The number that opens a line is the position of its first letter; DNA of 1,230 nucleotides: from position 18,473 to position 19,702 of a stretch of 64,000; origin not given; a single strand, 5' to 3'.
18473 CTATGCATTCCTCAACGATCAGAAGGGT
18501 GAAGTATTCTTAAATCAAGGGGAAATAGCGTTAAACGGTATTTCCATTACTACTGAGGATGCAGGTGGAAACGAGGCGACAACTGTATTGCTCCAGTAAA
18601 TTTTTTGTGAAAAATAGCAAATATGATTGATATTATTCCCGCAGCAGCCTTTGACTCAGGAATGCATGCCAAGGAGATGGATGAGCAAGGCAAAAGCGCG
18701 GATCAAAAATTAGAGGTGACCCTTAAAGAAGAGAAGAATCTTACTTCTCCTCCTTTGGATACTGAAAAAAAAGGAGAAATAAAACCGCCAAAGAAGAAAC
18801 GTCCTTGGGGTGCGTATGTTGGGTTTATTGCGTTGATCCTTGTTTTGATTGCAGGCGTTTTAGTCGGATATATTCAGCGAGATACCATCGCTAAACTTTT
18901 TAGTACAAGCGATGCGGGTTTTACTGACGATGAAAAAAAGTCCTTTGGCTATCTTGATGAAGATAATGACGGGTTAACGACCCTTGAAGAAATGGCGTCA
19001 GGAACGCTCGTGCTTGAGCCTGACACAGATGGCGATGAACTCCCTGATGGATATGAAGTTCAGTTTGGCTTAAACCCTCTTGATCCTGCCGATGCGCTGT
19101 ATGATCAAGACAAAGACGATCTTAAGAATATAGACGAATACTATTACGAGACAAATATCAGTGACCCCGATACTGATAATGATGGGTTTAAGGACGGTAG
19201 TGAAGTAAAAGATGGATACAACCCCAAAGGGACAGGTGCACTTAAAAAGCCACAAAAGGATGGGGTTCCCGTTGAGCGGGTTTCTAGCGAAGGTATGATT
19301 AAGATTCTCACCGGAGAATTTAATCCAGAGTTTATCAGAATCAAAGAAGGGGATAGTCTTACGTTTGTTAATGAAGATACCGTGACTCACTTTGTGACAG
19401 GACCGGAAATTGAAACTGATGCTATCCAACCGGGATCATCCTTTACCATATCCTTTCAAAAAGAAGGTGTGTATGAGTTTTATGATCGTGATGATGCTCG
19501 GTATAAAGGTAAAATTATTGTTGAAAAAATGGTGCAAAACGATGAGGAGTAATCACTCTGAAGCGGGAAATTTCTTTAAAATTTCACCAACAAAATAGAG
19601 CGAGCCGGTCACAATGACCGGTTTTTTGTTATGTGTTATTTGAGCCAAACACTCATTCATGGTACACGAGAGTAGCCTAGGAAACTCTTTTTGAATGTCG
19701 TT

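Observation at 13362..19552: Three-member family of signal-anchored proteins with thrombospondin-type-3-like Ca-binding repeats bracketing the kbl-tdh operon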

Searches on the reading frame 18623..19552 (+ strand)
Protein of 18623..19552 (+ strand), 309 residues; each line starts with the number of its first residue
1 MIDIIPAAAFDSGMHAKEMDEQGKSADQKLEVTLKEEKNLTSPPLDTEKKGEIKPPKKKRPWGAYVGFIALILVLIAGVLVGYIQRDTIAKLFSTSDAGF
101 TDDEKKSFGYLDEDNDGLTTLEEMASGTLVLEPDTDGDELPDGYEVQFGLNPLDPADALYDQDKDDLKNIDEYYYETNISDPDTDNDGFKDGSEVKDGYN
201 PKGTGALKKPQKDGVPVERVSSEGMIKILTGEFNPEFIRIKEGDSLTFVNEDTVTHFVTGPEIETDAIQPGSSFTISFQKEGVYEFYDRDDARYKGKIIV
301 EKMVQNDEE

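Call 3: search_protein_families(library=pfam, proteins=[window:18623-19552:+], max_evalue=1)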
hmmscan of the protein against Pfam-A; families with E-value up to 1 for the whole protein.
window:18623-19552:+ (309 aa): 3 families
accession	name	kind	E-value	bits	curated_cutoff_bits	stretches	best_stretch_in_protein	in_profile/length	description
PF13473.12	Cupredoxin_1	-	7.5e-08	32.8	27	1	226-300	25-104/104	Cupredoxin-like domain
PF18884.5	TSP3_bac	-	4.9e-05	23.5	25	2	183-198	1-16/22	Bacterial TSP3 repeat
PF00127.26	Copper-bind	-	0.0045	17.8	21.2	1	232-286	13-82/99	Copper binding proteins, plastocyanin/azurin family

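Call 10: search_protein_families(library=ncbifam, proteins=[window:18623-19549:+], max_evalue=1)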
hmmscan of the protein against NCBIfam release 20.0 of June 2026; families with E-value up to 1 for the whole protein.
window:18623-19549:+ (309 aa): 8 families
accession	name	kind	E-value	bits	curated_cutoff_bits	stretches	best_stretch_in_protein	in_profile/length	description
TIGR02656.1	cyanin_plasto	equivalog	5.2e-06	26.8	87.85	1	232-300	13-98/99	plastocyanin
TIGR02657.1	amicyanin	equivalog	5.1e-05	23.6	110.2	1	233-301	8-83/83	amicyanin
NF047639.1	throspo3_MtsD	equivalog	6.4e-05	21.3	800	1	112-178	460-526/651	cell-cell cohesion protein MtsD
TIGR02375.1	pseudoazurin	equivalog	0.0018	18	109.85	1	233-286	12-70/116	pseudoazurin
NF033765.2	gliding_CglD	equivalog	0.0065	14.3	400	1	112-196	207-301/1124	adventurous gliding motility lipoprotein CglD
TIGR04246.1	nitrous_NosZ_Gp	equivalog_domain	0.015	13.6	625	1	226-287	489-558/578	Sec-dependent nitrous-oxide reductase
NF041762.1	diheme_GEGP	equivalog_domain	0.33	10.1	300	1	178-225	91-136/359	GEGP motif-containing diheme protein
NF041410.1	XopAW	subfamily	0.41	10.4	120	1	92-128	128-162/235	XopAW family type III secretion system calcium-binding effector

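Call 11: search_solved_structures(query=window:18623-19549:+, max_evalue=1, show_alignments=3)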
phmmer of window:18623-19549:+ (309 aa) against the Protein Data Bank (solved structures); distinct sequences matched with E-value up to 1: 23.
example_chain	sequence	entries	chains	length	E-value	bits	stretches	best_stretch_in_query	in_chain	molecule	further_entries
9cck_A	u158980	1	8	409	0.00026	23.5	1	225-289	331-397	Copper-containing nitrite reductase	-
1bxu_A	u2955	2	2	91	0.00079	21.8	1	232-300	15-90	PLASTOCYANIN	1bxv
4p5r_A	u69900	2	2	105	0.0088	18.4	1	228-301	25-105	Amicyanin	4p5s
3ply_A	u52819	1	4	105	0.012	17.9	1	228-301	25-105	Amicyanin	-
1mda_A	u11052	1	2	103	0.016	17.5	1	228-301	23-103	AMICYANIN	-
2idt_A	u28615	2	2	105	0.017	17.5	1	228-301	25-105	Amicyanin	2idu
1aac_A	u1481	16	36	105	0.017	17.5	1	228-301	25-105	AMICYANIN | PROTEIN (AMICYANIN)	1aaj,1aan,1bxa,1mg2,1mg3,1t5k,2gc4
3ie9_A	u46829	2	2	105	0.017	17.5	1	228-301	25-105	Amicyanin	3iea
2gb2_A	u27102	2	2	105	0.02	17.3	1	228-301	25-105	Amicyanin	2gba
2qdv_A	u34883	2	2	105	0.021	17.2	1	228-301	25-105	Amicyanin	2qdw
3rym_A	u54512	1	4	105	0.022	17.1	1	228-301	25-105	Amicyanin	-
2idq_A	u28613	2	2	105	0.022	17.1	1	228-301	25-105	Amicyanin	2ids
1sf3_A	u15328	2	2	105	0.023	17.1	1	228-301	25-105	Amicyanin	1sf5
1sfd_A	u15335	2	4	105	0.031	16.6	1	228-301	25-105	Amicyanin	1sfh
2ksz_A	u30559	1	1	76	0.052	15.9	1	103-143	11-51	Putative uncharacterized protein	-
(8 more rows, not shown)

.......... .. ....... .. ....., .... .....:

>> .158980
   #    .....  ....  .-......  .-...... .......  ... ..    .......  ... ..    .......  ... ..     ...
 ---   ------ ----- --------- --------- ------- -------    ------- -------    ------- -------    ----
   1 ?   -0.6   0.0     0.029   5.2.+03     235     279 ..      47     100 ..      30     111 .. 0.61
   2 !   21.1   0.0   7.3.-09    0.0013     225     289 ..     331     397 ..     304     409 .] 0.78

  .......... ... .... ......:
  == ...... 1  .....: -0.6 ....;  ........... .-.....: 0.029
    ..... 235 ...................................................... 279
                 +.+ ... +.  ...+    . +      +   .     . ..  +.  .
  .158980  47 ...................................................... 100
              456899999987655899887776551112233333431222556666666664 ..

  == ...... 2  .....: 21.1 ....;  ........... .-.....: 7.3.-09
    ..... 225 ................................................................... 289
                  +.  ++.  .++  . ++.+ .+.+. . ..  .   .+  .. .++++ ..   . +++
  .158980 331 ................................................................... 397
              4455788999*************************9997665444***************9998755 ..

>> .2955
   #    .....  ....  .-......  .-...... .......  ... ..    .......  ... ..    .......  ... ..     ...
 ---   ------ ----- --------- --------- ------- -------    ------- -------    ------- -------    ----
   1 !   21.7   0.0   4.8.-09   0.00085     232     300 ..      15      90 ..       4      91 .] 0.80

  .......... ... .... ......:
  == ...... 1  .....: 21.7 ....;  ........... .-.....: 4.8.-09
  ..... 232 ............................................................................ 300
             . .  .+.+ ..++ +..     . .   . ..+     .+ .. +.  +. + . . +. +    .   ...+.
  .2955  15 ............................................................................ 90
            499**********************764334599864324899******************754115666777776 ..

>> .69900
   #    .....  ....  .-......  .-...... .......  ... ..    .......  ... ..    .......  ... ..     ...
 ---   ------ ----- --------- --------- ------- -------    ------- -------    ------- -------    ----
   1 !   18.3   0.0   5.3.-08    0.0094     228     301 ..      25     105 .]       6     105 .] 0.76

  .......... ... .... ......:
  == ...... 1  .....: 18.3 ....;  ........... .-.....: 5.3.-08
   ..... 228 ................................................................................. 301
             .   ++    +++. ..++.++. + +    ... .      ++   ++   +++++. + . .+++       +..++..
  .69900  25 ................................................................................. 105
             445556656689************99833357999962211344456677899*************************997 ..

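Call 14: find_homologous_proteins(query=window:18623-19549:+)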
Query window:18623-19549:+ (309 aa): 67 proteins with E <= 0.001 among 1428 candidates.
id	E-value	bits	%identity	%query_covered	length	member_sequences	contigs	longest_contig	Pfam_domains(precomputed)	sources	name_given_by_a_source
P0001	1.3e-200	683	100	100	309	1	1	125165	PF13473.13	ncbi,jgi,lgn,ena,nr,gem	ncbi:cupredoxin domain-containing protein [Patescibacteria group bacterium]|nr:cupredoxin domain-con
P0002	9.8e-80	286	57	79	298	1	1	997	PF13473.13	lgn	-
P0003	3.5e-75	271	55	68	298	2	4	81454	PF13473.13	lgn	-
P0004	2.0e-71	259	42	97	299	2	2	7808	PF13473.13,PF18884.6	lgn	-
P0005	6.7e-62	227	42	99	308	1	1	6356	PF13473.13,PF18884.6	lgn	-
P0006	5.6e-61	224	39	99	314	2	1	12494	PF13473.13,PF18884.6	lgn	-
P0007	1.7e-55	206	41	97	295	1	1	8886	PF13473.13,PF18884.6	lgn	-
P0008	5.0e-39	152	44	67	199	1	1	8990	PF18884.6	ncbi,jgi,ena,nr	ncbi:hypothetical protein KKC60_05330 [Patescibacteria group bacterium]|nr:hypothetical protein [Pat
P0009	1.5e-15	75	38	33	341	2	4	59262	PF04203.19,PF18884.6,PF03495.20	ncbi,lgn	-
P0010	1.7e-15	75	44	30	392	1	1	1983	PF18884.6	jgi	jgi:hypothetical protein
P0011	9.5e-15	73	40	31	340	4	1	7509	PF04203.19,PF18884.6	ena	-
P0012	1.1e-14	72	46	25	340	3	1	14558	PF04203.19,PF18884.6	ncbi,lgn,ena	-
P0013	1.2e-14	72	51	30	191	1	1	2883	PF00404.25,PF18884.6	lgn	-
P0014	8.5e-14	69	46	26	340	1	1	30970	PF04203.19,PF18884.6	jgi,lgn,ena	-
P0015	1.9e-13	68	38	30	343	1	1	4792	PF04203.19,PF03495.20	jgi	-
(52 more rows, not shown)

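Call 15: find_encoding_contigs(protein=window:18623-19549:+, flank=10000, max_places=6)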
Protein window:18623-19549:+ (309 aa): 3 contigs read that carry it; 1 place shown.
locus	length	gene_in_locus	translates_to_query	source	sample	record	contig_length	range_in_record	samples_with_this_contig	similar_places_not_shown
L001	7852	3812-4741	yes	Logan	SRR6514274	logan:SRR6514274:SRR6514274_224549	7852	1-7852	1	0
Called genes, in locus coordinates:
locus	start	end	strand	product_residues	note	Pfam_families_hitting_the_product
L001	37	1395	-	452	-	PF00155:Aminotran_1_2, PF01212:Beta_elim_lyase (faint), PF01276:OKR_DC_1 (weak)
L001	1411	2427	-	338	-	PF08240:ADH_N, PF16912:Glu_dehyd_C (weak), PF00107:ADH_zinc_N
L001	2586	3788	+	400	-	-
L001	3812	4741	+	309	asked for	PF13473:Cupredoxin_1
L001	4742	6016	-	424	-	PF08245:Mur_ligase_M, PF27239:FOL3_C, PF02875:Mur_ligase_C (weak)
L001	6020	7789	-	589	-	PF07973:tRNA_SAD, PF00587:tRNA-synt_2b, PF03129:HGTP_anticodon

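Call 17: find_encoding_contigs(protein=P0003, flank=10000, max_places=3)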
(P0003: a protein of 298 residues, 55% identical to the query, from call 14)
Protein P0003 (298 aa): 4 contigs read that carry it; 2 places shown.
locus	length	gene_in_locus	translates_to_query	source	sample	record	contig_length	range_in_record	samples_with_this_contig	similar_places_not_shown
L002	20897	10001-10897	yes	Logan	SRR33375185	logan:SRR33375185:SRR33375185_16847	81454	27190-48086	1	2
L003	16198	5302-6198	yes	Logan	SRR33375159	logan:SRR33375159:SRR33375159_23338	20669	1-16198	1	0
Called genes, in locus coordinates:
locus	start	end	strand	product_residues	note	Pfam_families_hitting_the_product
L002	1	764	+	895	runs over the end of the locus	PF01839:FG-GAP (faint), PF13517:FG-GAP_3 (weak)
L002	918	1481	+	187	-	-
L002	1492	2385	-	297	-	PF01745:IPT (weak), PF01715:IPPT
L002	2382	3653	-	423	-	PF00919:UPF0004, PF04055:Radical_SAM, PF01938:TRAM (weak)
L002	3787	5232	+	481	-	PF18884:TSP3_bac (faint)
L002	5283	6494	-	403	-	PF00155:Aminotran_1_2, PF01041:DegT_DnrJ_EryC1 (faint), PF01276:OKR_DC_1 (weak), PF05889:SepSecS (weak)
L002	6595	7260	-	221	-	-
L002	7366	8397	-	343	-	PF08240:ADH_N, PF16912:Glu_dehyd_C, PF00107:ADH_zinc_N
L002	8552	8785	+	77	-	-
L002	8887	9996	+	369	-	PF18884:TSP3_bac (weak)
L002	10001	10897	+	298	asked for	PF13473:Cupredoxin_1 (weak)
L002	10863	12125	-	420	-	PF08245:Mur_ligase_M, PF27239:FOL3_C (faint)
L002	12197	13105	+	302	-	PF18884:TSP3_bac (faint)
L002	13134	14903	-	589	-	PF07973:tRNA_SAD, PF00587:tRNA-synt_2b, PF03129:HGTP_anticodon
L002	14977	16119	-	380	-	PF04865:Baseplate_J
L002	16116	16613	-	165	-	-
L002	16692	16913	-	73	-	-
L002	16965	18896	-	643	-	PF00990:GGDEF, PF22335:Cas10-Cmr2_palm2 (faint), PF00990:GGDEF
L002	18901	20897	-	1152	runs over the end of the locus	PF02811:PHP, PF07733:DNA_pol3_alpha, PF17657:DNA_pol3_finger, PF14579:HHH_6, PF01336:tRNA_anti-codon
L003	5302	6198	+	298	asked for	PF13473:Cupredoxin_1 (weak)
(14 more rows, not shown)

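Call 18: find_encoding_contigs(protein=P0006, flank=10000, max_places=3)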
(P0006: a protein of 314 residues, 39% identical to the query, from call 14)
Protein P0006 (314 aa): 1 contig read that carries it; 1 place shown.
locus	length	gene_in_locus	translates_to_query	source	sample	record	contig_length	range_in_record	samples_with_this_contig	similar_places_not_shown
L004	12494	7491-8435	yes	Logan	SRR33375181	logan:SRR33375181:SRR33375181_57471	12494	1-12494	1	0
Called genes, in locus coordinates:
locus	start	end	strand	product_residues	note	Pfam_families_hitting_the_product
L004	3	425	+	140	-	?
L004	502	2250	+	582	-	PF18884:TSP3_bac (faint)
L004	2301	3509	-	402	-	PF00155:Aminotran_1_2, PF01041:DegT_DnrJ_EryC1 (weak), PF01276:OKR_DC_1 (weak)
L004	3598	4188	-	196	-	-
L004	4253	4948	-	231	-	-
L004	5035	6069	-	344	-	PF08240:ADH_N, PF16912:Glu_dehyd_C, PF00107:ADH_zinc_N, PF13602:ADH_zinc_N_2 (faint)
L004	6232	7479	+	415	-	PF18884:TSP3_bac (weak)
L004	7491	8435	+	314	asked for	PF18884:TSP3_bac (faint), PF13473:Cupredoxin_1 (weak)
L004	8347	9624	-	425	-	PF08245:Mur_ligase_M, PF02875:Mur_ligase_C, PF27239:FOL3_C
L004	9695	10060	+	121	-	-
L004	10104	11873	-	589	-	PF07973:tRNA_SAD, PF00587:tRNA-synt_2b, PF03129:HGTP_anticodon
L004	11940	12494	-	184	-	?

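Call 50: search_protein_families(library=pfam, alignment_id=A2, max_evalue=0.01)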
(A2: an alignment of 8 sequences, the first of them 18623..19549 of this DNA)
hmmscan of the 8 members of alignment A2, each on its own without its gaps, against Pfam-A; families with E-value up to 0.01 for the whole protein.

A. member 1, window:18623-19549:+ (309 aa): 3 families
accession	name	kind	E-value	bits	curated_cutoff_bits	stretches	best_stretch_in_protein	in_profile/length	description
PF13473.12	Cupredoxin_1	-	7.5e-08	32.8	27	1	226-300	25-104/104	Cupredoxin-like domain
PF18884.5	TSP3_bac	-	4.9e-05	23.5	25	1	183-198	1-16/22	Bacterial TSP3 repeat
PF00127.26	Copper-bind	-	0.0045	17.8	21.2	0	232-286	13-82/99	Copper binding proteins, plastocyanin/azurin family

B. families by the number of members that match (of 8 scanned): 6 families
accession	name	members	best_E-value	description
PF18884.5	TSP3_bac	8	8.5e-11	Bacterial TSP3 repeat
PF13473.12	Cupredoxin_1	7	3.1e-09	Cupredoxin-like domain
PF00127.26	Copper-bind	5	0.00066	Copper binding proteins, plastocyanin/azurin family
PF20088.4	DUF6480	1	0.001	Family of unknown function (DUF6480)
PF20187.3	DUF6550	1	0.003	Family of unknown function (DUF6550)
PF03495.19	Binary_toxB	1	0.0071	Clostridial binary toxin B/anthrax toxin PA Ca-binding domain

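Call 57: find_related_loci(query=A2, collection=genome_contigs, flank=8000)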
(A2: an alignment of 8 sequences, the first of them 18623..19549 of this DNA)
Query A2 (309 aa) in genome_contigs; peptide patterns used: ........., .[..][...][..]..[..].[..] (x = any residue, [..] = any of these).
600 stretches matched a pattern (row limit reached: there are more); 405 encode a relative of the query (tblastn E <= 1e-3); the best 80 are kept; 80 distinct loci.
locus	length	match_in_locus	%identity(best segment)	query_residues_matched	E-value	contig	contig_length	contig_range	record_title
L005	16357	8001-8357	51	106-215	2e-21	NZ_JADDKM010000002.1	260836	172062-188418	Shewanella benthica strain DSM 8812 NODE_2_length_260836_cov_42.535155, whole genome shotgun sequence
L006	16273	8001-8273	54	110-201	9e-21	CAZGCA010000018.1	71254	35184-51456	MAG TPA_asm: uncultured bacterium isolate SRP068000_co1_623 genome assembly, contig: NODE_253_length_71254_cov_10.101785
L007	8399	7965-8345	49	111-215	3e-20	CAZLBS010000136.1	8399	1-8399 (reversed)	MAG TPA_asm: uncultured Nitrospiraceae bacterium isolate SRP141376_co5_441 genome assembly, contig: NODE_20489_length_83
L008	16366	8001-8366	49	111-201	7e-20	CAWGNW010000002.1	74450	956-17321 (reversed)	MAG: uncultured Gammaproteobacteria bacterium isolate MFD05684.bin.2.185 genome assembly, contig: contig_11188, whole ge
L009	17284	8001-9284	48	109-219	7e-19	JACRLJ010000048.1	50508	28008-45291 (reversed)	MAG: Candidatus Hydrogenedentota bacterium isolate NC_groundwater_1878_Pr3_B-0.1um_59_9 SR2-18-B1_coassembly_58004, whol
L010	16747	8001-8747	49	83-216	2e-18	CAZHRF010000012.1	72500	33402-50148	MAG TPA_asm: uncultured archaeon isolate SRP141376_co2_229 genome assembly, contig: NODE_935_length_72500_cov_97.618580,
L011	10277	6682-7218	50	111-214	3e-18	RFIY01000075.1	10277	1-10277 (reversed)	MAG: Candidatus Dadabacteria bacterium isolate J088 k99_183940, whole genome shotgun sequence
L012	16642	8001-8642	51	111-201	3e-18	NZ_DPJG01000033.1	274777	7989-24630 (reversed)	MAG: Rheinheimera sp. isolate UBA8519 contig_13384, whole genome shotgun sequence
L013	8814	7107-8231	53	103-215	2e-18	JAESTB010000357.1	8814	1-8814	MAG: Arenicella sp. isolate NORP303 CoAssembly_2415888, whole genome shotgun sequence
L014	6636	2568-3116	32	112-287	7e-18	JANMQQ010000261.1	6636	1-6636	MAG: Gammaproteobacteria bacterium isolate OTE_51_metabat_186 OTE_51_k141_3148760, whole genome shotgun sequence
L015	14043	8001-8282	46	109-202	2e-17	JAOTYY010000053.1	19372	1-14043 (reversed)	MAG: Gammaproteobacteria bacterium isolate 21_Jan_SF_Bin59 21_Jan_SF_Bin59_scaffold_1734_c1, whole genome shotgun sequen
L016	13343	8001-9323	52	109-214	2e-17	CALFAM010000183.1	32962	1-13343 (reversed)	MAG: uncultured bacterium isolate R1_Bin_Bin_46_1 genome assembly, contig: c_000003051871, whole genome shotgun sequence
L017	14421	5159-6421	52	111-201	3e-17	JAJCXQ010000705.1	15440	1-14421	MAG: Acidobacteriota bacterium isolate OFTM268 OFTM268_704, whole genome shotgun sequence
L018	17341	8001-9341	48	110-196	1e-16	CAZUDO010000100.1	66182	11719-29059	MAG TPA_asm: uncultured Candidatus Binatia bacterium isolate binchicken_co165_346 genome assembly, contig: k141_165986,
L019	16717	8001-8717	45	99-275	2e-16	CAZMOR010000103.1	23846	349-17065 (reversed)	MAG TPA_asm: uncultured Verrucomicrobiota bacterium isolate binchicken_co229_56 genome assembly, contig: k141_624709, wh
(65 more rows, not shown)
